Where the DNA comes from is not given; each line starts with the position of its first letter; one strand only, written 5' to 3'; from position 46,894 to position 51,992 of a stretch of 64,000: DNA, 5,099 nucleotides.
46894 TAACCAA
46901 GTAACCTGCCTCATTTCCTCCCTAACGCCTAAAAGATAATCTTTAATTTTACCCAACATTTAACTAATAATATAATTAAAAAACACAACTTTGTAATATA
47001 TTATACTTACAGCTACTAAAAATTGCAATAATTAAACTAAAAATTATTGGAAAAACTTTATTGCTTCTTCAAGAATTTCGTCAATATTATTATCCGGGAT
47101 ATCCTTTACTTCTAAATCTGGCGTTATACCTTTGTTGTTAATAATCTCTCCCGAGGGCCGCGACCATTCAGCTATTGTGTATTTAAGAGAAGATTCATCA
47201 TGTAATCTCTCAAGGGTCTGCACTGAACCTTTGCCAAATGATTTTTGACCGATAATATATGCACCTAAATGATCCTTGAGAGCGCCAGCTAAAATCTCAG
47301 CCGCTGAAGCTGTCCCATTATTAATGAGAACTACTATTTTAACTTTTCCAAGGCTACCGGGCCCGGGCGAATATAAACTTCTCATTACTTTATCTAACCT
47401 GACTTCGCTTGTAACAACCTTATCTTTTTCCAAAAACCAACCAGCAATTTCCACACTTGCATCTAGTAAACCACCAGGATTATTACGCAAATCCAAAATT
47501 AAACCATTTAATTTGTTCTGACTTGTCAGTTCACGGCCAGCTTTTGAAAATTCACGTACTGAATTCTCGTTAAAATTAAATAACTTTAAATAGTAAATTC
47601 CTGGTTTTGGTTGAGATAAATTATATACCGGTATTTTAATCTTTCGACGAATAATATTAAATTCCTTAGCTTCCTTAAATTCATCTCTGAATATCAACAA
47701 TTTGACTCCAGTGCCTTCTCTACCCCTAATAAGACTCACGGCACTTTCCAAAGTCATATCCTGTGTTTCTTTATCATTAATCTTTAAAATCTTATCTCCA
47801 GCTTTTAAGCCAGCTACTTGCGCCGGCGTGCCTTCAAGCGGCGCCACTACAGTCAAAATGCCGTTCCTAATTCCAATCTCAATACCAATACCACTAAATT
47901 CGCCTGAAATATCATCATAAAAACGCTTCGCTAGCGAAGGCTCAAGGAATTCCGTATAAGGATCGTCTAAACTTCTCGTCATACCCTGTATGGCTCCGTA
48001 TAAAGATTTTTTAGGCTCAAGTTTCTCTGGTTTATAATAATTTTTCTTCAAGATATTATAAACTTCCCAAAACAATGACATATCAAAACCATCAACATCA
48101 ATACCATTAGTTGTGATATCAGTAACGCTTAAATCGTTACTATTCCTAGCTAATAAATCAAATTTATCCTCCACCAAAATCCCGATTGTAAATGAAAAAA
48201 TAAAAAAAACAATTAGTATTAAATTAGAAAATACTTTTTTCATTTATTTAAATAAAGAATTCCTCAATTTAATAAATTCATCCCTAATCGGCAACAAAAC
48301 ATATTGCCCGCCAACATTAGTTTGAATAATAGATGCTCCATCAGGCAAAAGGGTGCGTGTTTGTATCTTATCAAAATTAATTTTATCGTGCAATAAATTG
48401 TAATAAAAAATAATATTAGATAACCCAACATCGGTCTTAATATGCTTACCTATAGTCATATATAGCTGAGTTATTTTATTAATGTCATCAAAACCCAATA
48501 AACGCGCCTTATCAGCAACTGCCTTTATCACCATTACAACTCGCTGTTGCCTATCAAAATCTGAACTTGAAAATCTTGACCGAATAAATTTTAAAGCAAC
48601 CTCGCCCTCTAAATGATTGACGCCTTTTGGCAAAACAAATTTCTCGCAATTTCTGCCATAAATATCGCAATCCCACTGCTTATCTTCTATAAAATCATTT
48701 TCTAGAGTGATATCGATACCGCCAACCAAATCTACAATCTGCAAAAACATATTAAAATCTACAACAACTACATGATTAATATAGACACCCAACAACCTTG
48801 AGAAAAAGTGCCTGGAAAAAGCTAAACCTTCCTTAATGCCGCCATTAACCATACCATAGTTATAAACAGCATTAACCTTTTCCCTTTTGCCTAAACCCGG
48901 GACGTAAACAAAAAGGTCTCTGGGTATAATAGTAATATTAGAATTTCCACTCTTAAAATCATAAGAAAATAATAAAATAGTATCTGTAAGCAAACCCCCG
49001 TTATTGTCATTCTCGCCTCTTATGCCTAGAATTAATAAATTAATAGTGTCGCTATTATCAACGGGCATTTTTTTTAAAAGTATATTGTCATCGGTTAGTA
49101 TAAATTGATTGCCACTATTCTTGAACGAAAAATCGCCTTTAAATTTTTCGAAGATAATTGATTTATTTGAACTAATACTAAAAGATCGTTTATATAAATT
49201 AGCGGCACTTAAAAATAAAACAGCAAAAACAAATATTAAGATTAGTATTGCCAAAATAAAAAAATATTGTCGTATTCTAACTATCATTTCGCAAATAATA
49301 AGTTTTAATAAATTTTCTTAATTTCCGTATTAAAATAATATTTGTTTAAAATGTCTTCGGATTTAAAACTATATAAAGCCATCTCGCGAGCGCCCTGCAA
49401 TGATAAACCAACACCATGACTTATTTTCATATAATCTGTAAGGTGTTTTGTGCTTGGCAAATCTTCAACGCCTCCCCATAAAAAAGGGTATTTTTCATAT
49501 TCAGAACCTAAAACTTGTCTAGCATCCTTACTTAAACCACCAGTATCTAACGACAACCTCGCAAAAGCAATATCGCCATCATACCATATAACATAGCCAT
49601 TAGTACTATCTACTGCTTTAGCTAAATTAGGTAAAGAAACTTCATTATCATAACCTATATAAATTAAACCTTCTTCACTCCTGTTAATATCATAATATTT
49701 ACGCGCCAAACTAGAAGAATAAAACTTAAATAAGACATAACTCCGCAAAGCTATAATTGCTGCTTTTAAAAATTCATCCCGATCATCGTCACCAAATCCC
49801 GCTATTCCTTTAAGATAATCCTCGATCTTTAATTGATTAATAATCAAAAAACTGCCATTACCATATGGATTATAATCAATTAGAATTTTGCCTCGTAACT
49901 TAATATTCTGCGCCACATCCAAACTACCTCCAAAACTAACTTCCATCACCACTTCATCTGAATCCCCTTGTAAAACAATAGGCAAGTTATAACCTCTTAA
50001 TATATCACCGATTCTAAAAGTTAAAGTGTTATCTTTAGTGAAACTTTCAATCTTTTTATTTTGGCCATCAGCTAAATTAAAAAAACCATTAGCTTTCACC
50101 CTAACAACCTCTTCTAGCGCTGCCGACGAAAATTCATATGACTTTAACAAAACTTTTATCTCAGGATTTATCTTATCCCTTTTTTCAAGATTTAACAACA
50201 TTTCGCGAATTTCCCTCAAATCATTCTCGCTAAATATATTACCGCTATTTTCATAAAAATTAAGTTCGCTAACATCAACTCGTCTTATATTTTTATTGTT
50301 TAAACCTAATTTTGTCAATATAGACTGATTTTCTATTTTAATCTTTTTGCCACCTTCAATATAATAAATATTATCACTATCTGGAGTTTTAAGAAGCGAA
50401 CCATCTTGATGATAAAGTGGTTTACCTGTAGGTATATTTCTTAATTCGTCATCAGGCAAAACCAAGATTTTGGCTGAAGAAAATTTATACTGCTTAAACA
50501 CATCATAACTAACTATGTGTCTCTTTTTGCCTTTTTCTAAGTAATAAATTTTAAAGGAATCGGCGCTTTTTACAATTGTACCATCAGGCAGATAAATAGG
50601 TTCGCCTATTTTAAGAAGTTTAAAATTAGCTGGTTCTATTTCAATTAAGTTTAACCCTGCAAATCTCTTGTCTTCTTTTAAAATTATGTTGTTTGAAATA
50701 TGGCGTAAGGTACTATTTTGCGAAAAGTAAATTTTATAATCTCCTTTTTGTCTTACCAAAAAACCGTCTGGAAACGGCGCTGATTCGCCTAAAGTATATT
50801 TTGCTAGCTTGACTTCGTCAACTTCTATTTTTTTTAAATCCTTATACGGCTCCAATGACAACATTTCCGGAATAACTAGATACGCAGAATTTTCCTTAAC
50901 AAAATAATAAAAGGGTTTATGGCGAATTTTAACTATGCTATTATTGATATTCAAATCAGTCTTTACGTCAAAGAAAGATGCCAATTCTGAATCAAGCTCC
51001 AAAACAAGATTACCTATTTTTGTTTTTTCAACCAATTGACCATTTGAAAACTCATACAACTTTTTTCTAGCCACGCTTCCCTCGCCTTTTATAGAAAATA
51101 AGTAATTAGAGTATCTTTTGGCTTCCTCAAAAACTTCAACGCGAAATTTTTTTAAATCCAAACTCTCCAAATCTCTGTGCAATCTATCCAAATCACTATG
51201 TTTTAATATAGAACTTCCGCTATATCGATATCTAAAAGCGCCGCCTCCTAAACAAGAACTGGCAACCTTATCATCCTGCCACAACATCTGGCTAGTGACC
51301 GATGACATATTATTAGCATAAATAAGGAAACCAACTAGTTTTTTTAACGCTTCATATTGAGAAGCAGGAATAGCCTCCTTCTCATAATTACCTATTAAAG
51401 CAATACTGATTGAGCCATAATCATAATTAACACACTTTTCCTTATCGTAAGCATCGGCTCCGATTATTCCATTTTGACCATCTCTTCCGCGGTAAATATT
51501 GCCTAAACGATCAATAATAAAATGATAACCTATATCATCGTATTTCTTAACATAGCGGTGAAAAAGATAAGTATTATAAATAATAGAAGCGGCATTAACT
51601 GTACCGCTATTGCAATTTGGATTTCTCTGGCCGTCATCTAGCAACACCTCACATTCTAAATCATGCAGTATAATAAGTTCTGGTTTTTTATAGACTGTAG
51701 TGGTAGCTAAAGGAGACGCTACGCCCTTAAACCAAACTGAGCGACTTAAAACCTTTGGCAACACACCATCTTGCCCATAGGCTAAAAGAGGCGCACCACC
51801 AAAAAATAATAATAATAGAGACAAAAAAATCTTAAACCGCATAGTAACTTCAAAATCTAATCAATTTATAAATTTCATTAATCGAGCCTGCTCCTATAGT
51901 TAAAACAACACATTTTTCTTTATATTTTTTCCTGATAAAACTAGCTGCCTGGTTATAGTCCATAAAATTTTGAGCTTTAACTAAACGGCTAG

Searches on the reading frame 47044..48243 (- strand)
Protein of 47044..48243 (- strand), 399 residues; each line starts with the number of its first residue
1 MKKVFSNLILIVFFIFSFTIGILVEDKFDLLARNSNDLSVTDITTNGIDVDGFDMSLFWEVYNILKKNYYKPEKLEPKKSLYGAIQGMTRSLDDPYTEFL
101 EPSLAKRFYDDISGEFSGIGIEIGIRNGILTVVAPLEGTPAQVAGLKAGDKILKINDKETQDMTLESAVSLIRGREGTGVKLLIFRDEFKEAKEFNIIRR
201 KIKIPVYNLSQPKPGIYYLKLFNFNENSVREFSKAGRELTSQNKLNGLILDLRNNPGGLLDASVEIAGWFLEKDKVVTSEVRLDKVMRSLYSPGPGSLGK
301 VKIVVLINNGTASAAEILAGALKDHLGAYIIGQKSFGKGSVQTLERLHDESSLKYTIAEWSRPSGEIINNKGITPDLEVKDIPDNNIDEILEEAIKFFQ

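Call 71: search_protein_families(library=pfam, proteins=[window:47044-48243:-], max_evalue=0.0001)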
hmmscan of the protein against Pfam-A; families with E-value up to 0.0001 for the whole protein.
window:47044-48243:- (399 aa): 5 families
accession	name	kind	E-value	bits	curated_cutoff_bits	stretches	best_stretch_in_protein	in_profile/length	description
PF03572.23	Peptidase_S41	-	3e-46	157.4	24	1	216-379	2-165/165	Peptidase family S41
PF17820.7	PDZ_6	-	3.8e-11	43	27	1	132-184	2-52/54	PDZ domain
PF00595.29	PDZ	-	3.2e-10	40.7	23.2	1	114-184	9-80/81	PDZ domain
PF13180.12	PDZ_2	-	1.1e-08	35.6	27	1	118-188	2-71/80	PDZ domain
PF22694.1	CtpB_N-like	-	2.1e-07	31.7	27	1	55-100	38-81/85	Activating protease CtpB N-terminal domain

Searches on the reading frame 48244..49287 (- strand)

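Call 71: search_protein_families(library=pfam, proteins=[window:48244-49287:-], max_evalue=0.0001)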
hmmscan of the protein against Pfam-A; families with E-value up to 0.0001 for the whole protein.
window:48244-49287:- (347 aa): 1 family
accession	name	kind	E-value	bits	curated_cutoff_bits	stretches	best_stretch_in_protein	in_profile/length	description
PF03816.19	LytR_cpsA_psr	-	3.6e-27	95.8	24.6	1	101-261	2-148/150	LytR_cpsA_psr family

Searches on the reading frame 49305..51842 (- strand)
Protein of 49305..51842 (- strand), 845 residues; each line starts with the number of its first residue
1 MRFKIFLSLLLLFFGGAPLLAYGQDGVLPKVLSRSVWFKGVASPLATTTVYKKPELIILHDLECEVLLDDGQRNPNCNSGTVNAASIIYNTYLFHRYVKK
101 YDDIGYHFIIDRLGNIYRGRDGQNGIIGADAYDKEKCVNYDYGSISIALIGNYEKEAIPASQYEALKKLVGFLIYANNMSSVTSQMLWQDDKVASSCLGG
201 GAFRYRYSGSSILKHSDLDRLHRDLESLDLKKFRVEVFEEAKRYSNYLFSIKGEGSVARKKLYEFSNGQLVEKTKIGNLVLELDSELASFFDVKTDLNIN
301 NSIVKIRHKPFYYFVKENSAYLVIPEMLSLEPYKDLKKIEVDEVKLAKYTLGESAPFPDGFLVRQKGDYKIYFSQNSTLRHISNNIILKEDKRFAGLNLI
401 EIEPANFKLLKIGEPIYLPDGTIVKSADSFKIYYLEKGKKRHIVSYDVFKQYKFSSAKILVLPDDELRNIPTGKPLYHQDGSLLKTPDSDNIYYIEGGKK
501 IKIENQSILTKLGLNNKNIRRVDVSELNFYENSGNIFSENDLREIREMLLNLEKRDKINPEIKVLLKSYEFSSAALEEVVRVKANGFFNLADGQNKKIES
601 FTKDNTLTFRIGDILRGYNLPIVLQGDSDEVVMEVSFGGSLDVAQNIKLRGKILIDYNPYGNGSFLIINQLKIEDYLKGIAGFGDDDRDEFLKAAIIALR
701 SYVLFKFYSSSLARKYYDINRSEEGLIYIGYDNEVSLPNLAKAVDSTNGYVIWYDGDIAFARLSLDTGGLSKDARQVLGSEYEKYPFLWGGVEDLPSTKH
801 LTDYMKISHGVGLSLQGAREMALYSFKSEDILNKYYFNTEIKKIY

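Call 34: search_protein_families(library=pfam, proteins=[window:49305-51842:-], max_evalue=0.001)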
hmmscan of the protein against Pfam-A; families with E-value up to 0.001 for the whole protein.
window:49305-51842:- (845 aa): 2 families
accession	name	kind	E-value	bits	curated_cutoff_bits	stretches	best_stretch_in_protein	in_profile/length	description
PF08486.15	SpoIID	-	1.8e-10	41.8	23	1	663-754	3-97/97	Stage II sporulation protein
PF01510.30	Amidase_2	-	3.1e-09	37.7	26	1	53-179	4-110/131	N-acetylmuramoyl-L-alanine amidase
